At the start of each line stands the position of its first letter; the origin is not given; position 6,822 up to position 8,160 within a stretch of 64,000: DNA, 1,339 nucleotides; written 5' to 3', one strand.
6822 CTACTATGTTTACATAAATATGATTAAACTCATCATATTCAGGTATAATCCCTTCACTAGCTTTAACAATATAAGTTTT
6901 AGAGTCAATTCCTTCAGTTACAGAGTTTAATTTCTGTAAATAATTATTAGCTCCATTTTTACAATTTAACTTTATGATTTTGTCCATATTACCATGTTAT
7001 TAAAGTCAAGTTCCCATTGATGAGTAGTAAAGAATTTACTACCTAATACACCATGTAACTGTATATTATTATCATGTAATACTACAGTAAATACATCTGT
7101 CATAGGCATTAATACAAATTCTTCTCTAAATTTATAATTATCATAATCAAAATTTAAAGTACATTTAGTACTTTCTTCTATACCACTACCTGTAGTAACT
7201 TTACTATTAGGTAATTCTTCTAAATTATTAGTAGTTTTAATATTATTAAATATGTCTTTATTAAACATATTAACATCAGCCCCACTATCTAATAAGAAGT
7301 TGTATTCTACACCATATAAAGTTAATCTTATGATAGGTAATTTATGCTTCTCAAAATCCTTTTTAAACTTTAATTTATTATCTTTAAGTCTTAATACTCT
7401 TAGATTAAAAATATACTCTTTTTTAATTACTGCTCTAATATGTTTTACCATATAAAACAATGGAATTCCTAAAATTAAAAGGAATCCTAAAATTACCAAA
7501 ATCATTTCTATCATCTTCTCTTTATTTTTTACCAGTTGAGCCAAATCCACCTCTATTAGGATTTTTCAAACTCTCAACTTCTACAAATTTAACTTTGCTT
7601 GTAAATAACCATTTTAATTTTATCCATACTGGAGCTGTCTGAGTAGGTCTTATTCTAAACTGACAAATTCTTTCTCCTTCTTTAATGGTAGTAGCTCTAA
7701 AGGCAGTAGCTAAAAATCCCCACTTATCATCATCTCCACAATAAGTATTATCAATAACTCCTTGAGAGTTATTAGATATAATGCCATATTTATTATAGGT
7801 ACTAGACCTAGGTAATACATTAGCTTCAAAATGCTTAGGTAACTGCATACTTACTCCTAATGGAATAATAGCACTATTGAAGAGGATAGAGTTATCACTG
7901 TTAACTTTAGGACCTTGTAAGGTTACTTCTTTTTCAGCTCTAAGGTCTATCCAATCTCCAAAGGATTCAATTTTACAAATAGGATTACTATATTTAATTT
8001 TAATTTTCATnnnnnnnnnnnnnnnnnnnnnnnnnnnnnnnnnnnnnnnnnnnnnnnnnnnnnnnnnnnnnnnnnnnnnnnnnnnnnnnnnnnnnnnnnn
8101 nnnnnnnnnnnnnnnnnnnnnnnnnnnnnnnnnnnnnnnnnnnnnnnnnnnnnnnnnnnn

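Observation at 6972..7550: Membrane-anchored retropepsin-like aspartic protease in the replication module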

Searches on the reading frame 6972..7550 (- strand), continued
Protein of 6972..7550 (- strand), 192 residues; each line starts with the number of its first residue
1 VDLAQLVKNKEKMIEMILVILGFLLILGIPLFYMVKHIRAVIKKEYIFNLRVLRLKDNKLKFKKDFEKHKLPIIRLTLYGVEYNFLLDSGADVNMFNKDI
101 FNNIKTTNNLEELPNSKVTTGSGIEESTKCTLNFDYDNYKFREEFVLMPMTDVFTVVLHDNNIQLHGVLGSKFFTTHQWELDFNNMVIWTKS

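Call 63: search_dna_similar(query=P0054, collection=phages, mode=protein, max_evalue=0.001, max_rows=60, rows=spread)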
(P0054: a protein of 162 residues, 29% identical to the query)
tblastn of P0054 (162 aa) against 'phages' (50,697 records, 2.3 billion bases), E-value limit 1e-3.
Records with a match: 51; places in all: 51; records where one place covers at least 80% of the query: 44.
Best place of each record, by identity: 60-80% 3; <60% 48.
By first word of the organism name: Bacteroides 29; uncultured 16; IAS 2; bajarodcaudo 1; Kehishuvirus 1; Kolpuevirus 1; Dulem 1.
By host as written in the record: Bacteroides intestinalis DSM 108646 24; - 17; Bacteroides cellulosilyticus 2; Bacteroides intestinalis APC919/174 2; Bacteroides thetaiotaomicron VPI-5484 2; Homo sapiens 2; Bacteroides thetaiotaomicron VPI-5486 1; Varecia variegata 1.
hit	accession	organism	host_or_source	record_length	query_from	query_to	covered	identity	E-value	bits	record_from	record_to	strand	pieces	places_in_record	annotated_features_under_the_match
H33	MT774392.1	uncultured phage cr128_1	human feces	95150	20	162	88%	67.8%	2e-61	209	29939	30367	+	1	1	aspartyl protease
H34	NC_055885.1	uncultured phage cr128_1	human feces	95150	20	162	88%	67.8%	2e-61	209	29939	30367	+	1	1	aspartyl protease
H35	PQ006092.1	bajarodcaudo virus 1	Chaetodipus spinatus feces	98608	26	160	83%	65.4%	2e-55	192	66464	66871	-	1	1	hypothetical protein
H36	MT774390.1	uncultured phage cr85_1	human feces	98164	20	162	88%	55.6%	2e-47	169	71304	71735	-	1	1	aspartyl protease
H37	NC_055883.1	uncultured phage cr85_1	human feces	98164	20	162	88%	55.6%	2e-47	169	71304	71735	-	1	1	aspartyl protease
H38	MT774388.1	uncultured phage cr112_1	human feces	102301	20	160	87%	51.4%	1e-40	150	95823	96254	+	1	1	aspartyl protease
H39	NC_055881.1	uncultured phage cr112_1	human feces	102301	20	160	87%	51.4%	1e-40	150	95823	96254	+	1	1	aspartyl protease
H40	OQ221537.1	Bacteroides phage PhiCrAssBcn2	Bacteroides intestinalis DSM 108646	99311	20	160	87%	50.7%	3e-40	149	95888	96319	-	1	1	aspartyl protease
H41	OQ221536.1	Bacteroides phage PhiCrAssBcn1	Bacteroides intestinalis DSM 108646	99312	20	160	87%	50.7%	3e-40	149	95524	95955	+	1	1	aspartyl protease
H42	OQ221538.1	Bacteroides phage PhiCrAssBcn3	Bacteroides intestinalis DSM 108646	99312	20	160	87%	50.7%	3e-40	149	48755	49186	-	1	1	aspartyl protease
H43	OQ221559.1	Bacteroides phage PhiCrAssBcn24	Bacteroides intestinalis DSM 108646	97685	20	160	87%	50.7%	3e-40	149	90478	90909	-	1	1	aspartyl protease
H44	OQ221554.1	Bacteroides phage PhiCrAssBcn19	Bacteroides intestinalis DSM 108646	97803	20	160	87%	50.7%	3e-40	149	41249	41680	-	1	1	aspartyl protease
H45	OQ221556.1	Bacteroides phage PhiCrAssBcn21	Bacteroides intestinalis DSM 108646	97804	20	160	87%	50.7%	3e-40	149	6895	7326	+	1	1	aspartyl protease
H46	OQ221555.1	Bacteroides phage PhiCrAssBcn20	Bacteroides intestinalis DSM 108646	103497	20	160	87%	50.7%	4e-40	148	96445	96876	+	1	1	aspartyl protease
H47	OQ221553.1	Bacteroides phage PhiCrAssBcn18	Bacteroides intestinalis DSM 108646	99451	20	160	87%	50.7%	4e-40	148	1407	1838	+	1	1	aspartyl protease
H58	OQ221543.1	Bacteroides phage PhiCrAssBcn8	Bacteroides intestinalis DSM 108646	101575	20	160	87%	50.0%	5e-40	148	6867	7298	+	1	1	aspartyl protease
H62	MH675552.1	Bacteroides phage crAss001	Bacteroides intestinalis APC919/174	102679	20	160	87%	50.0%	6e-40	148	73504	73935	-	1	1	aspartyl protease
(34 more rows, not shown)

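Call 64: get_annotated_region(hit=H62, flank=3500)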
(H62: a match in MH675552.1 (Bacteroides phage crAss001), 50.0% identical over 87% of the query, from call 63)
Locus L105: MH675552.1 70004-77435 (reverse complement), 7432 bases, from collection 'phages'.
description: Bacteroides phage crAss001, complete genome.
organism: Bacteroides phage crAss001 (NCBI taxid 2301731)
taxonomy: Viruses; Duplodnaviria; Heunggongvirae; Uroviricota; Caudoviricetes; Crassvirales; Steigviridae; Asinivirinae; Kehishuvirus; Kehishuvirus primarius
host: Bacteroides intestinalis APC919/174; source: -; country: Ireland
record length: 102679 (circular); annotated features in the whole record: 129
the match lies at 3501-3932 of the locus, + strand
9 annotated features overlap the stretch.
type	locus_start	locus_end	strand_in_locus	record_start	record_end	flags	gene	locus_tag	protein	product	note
CDS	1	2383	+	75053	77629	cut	-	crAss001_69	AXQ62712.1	vitamin B12-dependent ribonucleotide reductase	Gp69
CDS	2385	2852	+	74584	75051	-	-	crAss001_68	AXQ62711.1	dUTP diphosphatase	Gp68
CDS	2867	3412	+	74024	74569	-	-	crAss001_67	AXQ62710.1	NUMOD4 motif HNH endonuclease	Gp67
CDS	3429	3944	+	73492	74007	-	-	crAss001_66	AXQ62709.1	aspartyl protease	Gp66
CDS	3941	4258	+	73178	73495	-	-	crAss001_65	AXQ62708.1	muconolactone isomerase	Gp65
CDS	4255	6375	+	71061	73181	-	-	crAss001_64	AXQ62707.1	DNA polymerase I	Gp64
CDS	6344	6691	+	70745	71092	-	-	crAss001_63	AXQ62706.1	hypothetical protein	Gp63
CDS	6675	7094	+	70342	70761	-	-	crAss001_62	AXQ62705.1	hypothetical protein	Gp62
CDS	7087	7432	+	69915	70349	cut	-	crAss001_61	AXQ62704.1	polynucleotide kinase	Gp61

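Call 70: search_protein_representatives(alignment_id=A2)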
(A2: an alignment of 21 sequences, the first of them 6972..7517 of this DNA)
Query: 21 sequences, 164 profile positions. Proteins with E-value up to 0.001 (for the whole library): 4330; up to 1e-10: 1195; up to 1e-30: 274. The best 150 are listed.
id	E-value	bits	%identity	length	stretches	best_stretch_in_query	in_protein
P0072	2.5e-61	222.3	-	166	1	2-164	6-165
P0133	3.8e-55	202.2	-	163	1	1-164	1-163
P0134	1.4e-52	193.9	-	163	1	5-164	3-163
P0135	1.9e-52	193.5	-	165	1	1-163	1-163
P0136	3.0e-52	192.8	-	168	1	3-164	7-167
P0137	7.5e-51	188.3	-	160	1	6-164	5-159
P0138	7.5e-50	185.0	-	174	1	7-164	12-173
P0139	1.1e-49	184.5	-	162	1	3-164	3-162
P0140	4.5e-49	182.5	-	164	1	7-164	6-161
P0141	8.0e-49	181.7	-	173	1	4-164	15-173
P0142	8.2e-49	181.7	-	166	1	3-163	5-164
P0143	3.9e-48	179.4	-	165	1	1-163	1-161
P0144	5.0e-48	179.1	-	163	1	3-164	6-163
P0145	7.7e-48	178.5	-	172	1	6-163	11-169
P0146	1.7e-47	177.4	-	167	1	9-164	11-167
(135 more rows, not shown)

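Call 72: search_protein_families(library=phrogs, alignment_id=A2, max_evalue=0.001)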
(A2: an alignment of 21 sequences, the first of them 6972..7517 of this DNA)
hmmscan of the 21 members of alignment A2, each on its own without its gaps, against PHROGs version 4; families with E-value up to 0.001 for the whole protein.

A. member 1, window:6972-7517:- (181 aa): 0 families

B. families by the number of members that match (of 21 scanned): 0 families

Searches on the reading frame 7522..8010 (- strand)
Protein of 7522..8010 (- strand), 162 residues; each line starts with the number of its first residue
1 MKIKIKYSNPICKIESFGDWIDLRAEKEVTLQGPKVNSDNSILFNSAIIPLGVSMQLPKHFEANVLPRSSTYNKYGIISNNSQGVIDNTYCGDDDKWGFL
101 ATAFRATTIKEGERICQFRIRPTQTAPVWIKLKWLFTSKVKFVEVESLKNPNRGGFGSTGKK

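Call 45: search_protein_families(library=pfam, proteins=[window:7522-8010:-], max_evalue=0.01)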
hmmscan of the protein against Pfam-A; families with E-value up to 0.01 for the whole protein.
window:7522-8010:- (162 aa): 2 families
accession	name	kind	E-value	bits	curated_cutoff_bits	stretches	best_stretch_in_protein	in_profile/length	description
PF00692.24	dUTPase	-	9e-09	35.6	22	1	45-121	30-102/129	dUTPase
PF22769.1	DCD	-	0.00035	21.1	27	1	54-121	86-151/153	dCTP deaminase-like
